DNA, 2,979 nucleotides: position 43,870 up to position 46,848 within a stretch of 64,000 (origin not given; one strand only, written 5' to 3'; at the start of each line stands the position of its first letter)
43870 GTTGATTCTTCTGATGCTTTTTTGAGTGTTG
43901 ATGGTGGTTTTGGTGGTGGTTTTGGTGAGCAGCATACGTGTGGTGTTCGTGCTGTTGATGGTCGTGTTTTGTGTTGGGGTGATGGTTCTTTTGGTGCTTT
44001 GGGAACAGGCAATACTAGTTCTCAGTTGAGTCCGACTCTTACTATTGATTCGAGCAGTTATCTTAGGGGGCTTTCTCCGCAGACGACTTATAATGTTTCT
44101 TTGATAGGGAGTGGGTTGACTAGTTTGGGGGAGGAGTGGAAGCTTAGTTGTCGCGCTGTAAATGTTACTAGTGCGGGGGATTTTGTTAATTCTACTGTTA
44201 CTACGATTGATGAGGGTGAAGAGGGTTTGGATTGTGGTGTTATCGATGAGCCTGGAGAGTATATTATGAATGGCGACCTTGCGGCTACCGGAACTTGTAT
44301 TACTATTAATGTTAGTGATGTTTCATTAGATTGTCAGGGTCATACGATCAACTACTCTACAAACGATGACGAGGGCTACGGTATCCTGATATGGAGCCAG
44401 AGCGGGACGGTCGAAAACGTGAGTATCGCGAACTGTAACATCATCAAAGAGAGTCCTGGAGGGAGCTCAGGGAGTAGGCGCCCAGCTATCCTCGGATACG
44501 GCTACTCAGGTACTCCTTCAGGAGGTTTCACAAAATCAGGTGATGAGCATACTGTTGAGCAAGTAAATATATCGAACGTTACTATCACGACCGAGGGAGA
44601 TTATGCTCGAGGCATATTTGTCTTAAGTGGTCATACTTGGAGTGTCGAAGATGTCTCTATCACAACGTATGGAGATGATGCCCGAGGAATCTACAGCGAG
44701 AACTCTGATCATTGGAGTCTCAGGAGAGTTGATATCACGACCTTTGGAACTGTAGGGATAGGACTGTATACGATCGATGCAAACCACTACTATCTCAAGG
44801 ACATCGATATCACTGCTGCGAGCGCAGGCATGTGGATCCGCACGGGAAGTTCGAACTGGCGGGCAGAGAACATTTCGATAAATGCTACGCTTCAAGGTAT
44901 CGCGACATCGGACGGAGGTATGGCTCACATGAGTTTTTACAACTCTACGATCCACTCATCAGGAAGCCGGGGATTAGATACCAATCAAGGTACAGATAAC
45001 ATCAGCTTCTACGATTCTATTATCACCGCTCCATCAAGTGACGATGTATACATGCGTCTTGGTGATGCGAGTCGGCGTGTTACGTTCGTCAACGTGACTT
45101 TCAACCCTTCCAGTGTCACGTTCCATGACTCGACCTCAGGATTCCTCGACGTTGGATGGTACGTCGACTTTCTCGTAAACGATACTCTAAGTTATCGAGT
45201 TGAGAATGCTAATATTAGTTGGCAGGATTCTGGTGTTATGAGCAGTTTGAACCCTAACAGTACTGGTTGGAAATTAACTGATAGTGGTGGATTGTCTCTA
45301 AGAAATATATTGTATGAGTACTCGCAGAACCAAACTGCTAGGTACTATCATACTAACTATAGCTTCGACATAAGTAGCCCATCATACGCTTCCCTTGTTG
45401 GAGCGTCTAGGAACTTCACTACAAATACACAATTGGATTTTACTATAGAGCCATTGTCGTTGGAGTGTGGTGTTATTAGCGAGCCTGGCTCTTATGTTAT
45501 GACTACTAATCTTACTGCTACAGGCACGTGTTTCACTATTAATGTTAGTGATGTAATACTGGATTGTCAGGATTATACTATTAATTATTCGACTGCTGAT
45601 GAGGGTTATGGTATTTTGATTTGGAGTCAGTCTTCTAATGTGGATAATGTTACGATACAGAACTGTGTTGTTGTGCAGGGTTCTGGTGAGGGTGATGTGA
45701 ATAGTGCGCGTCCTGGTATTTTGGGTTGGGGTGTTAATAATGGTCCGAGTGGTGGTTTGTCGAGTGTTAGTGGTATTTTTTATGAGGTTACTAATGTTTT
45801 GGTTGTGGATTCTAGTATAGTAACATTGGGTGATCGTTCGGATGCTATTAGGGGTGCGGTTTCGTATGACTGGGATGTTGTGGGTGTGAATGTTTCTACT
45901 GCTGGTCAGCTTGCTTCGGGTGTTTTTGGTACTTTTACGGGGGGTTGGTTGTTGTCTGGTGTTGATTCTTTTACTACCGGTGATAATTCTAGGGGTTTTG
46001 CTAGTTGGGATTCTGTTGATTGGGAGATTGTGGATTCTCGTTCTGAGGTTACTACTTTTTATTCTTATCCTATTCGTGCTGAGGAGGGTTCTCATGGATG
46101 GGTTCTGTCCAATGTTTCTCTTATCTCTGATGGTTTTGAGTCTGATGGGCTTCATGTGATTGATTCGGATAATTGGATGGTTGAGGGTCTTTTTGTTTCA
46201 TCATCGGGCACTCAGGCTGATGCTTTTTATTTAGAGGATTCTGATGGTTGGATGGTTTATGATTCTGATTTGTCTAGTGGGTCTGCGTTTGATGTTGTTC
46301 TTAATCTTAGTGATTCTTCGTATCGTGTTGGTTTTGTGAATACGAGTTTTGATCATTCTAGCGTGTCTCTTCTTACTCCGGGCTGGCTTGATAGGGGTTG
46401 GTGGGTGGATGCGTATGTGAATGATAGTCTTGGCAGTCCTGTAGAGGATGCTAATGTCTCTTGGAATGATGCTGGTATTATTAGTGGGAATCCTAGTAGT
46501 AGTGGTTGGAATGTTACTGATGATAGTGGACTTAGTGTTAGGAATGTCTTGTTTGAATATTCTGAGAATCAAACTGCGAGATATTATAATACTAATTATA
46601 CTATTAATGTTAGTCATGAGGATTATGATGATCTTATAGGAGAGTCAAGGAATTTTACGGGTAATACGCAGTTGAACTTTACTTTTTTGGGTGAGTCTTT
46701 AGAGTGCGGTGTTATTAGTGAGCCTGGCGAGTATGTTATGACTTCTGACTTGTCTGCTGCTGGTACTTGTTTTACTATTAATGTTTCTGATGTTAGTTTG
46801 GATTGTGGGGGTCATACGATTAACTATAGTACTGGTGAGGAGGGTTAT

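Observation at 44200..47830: Homologous beta-helix modules (and RCC1+linker modules) exist in different codon regimes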

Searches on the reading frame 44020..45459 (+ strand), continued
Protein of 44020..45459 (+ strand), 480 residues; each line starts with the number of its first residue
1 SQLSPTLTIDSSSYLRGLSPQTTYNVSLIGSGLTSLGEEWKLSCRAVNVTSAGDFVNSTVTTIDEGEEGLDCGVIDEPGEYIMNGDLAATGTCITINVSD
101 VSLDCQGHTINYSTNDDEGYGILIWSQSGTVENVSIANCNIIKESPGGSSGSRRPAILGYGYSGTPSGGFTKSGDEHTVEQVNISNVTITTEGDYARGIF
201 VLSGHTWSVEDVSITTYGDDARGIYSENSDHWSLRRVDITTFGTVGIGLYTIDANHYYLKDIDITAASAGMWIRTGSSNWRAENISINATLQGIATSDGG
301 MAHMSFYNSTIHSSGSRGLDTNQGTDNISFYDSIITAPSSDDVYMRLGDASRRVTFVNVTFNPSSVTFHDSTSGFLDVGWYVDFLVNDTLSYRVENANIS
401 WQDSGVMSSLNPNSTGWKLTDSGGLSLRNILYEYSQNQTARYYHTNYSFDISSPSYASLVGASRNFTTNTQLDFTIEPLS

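Call 96: list_cluster_members(proteins=[P0131, P0130, P0128, P0129])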
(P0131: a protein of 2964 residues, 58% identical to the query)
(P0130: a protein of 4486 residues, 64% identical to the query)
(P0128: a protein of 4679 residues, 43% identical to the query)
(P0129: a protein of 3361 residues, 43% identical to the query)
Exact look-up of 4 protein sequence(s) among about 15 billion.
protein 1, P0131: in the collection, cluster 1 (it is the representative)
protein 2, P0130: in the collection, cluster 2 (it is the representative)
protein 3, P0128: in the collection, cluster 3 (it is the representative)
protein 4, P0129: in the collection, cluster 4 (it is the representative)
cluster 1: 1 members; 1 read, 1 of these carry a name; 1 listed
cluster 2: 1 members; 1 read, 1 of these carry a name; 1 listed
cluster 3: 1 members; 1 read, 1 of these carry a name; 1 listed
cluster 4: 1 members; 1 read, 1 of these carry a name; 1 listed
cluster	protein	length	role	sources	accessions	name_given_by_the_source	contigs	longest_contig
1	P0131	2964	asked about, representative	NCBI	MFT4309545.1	MAG: LamG-like jellyroll fold domain-containing protein [Candidatus Woesearchaeota ...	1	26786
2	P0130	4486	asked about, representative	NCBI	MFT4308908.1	MAG: hypothetical protein ACMXYL_00265 [Candidatus Woesearchaeota archaeon]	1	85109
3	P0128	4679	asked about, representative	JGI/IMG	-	alpha-tubulin suppressor-like RCC1 family protein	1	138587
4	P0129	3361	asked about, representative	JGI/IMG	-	predicted regulator of Ras-like GTPase activity (Roadblock/LC7/MglB family)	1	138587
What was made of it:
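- P0130 (the window protein) and P0131 are NCBI MFT4308908.1 and MFT4309545.1, both Candidatus Woesearchaeota MAG proteins (call 96). The only high-identity partner is apparently in the same MAG (call 96).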

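Call 97: find_encoding_contigs(protein=P0128, flank=10000, max_places=2)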
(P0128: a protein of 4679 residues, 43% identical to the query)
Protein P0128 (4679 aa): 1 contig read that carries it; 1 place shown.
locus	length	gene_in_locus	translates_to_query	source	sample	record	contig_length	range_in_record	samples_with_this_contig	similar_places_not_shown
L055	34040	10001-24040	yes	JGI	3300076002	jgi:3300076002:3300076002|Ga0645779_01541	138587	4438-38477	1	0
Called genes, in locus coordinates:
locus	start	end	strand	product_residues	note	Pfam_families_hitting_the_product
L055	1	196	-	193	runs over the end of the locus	PF04011:LemA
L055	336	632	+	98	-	-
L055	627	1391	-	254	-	-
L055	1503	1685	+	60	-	-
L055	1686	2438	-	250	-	-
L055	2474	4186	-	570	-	PF00261:Tropomyosin (faint), PF27954:CCDC192 (faint), PF28422:CCDC89 (faint), PF08614:ATG16 (faint), PF23649:FKBP15 (faint), PF24922:ACBP4_C (faint), PF24161:CCDC39 (weak), PF19220:Rod_CreS (weak), +3 more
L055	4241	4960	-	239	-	PF01963:TraB_PrgY_gumN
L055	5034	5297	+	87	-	-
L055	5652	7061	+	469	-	PF00883:Peptidase_M17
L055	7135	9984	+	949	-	PF00082:Peptidase_S8, PF21722:Gly_rich_2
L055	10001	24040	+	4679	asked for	PF25384:Alsin_RLD (faint), PF25390:WD40_RLD, PF00415:RCC1 (weak), PF13540:RCC1_2 (weak)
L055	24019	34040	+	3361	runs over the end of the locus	PF13229:Beta_helix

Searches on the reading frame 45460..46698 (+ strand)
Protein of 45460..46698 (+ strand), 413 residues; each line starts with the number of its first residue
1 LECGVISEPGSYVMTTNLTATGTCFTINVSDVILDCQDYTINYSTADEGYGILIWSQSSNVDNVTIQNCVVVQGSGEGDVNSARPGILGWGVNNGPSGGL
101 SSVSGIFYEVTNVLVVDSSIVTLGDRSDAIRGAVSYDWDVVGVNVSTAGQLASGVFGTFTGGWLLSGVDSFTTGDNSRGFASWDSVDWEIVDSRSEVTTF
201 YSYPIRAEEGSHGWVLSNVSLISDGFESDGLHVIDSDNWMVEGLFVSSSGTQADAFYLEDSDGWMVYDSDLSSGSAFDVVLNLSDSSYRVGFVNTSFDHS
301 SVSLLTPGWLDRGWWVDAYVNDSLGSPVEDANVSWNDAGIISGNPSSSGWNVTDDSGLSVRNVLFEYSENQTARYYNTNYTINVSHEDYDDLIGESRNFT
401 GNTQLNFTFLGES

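Call 18: find_homologous_proteins(query=window:45460-46698:+)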
Query window:45460-46698:+ (413 aa): 1 proteins with E <= 0.001 among 7190 candidates.
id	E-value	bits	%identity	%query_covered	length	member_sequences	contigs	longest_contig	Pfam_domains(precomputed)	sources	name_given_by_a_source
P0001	6.4e-34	136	50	37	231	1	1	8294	-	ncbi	ncbi:MAG: hypothetical protein ACMXYM_05310, partial [Candidatus Woesearchaeota archaeon]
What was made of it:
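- Tried and rejected: Word-indexed protein search with module B: only one partial hit, P0001 (call 18).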

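Call 19: find_encoding_contigs(protein=P0001, flank=10000)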
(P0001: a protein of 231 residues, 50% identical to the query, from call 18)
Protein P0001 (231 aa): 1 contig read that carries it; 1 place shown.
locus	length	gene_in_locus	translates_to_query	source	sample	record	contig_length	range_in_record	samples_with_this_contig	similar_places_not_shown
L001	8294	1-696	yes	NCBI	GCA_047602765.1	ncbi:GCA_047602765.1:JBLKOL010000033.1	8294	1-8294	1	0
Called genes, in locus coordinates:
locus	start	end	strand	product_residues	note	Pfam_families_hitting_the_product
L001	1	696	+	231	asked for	?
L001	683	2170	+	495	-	-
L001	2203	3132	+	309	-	PF13145:Rotamase_2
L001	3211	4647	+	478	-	-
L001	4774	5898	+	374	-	-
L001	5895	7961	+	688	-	-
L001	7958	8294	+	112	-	?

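Call 36: search_protein_families(library=pfam, proteins=[window:45460-46698:+], max_evalue=0.01)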
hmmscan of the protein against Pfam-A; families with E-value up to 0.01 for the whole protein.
window:45460-46698:+ (413 aa): 0 families
